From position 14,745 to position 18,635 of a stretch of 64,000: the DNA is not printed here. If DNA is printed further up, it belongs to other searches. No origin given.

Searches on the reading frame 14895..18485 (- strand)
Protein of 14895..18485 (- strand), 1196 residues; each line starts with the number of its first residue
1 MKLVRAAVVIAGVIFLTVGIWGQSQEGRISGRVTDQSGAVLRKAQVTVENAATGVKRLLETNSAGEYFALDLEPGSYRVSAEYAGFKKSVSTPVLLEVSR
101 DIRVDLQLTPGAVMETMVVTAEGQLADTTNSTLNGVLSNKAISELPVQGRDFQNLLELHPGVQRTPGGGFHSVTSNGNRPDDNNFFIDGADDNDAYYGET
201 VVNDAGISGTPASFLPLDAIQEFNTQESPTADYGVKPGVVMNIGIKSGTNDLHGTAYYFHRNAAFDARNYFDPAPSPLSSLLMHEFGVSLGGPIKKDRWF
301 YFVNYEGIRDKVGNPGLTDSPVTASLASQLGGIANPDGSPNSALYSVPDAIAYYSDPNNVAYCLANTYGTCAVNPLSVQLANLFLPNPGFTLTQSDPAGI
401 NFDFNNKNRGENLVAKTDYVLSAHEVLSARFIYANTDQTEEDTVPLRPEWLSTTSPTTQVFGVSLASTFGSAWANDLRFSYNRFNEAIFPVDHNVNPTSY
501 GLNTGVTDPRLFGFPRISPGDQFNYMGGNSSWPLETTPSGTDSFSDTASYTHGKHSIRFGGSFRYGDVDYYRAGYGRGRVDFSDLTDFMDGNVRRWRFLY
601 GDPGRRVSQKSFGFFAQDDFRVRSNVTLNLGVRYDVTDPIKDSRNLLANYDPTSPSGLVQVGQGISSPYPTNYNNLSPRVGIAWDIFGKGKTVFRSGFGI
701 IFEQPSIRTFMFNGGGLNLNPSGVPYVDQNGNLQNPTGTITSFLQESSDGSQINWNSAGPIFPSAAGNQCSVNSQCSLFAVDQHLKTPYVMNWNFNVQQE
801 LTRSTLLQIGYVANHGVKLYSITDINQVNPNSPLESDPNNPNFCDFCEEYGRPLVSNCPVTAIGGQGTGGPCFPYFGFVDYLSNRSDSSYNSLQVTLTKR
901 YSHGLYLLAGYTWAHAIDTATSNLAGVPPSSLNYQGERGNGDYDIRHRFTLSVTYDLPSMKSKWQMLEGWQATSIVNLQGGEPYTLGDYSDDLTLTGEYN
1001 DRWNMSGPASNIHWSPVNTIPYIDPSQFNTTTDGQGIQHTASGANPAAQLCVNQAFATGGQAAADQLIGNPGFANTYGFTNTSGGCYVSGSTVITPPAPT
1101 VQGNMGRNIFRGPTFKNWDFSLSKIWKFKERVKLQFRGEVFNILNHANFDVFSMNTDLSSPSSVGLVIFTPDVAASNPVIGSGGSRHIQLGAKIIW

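Call 75: search_protein_families(library=pfam, proteins=[window:14895-18485:-], max_evalue=0.0001)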
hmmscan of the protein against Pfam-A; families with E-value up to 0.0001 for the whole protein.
window:14895-18485:- (1196 aa): 4 families
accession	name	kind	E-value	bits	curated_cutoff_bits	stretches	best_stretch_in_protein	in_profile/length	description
PF25183.1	OMP_b-brl_4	-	2.3e-174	582.5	30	1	245-1167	2-827/838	Outer membrane beta barrel domain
PF13620.12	CarboxypepD_reg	-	1.9e-17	63.8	32.3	1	29-109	2-82/82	Carboxypeptidase regulatory-like domain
PF00593.30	TonB_dep_Rec_b-barrel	-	1.9e-07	31.8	27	1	394-734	11-268/436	TonB dependent receptor-like, beta-barrel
PF13715.12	CarbopepD_reg_2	-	4.8e-05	23.7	32.2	0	29-118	1-87/88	CarboxypepD_reg-like domain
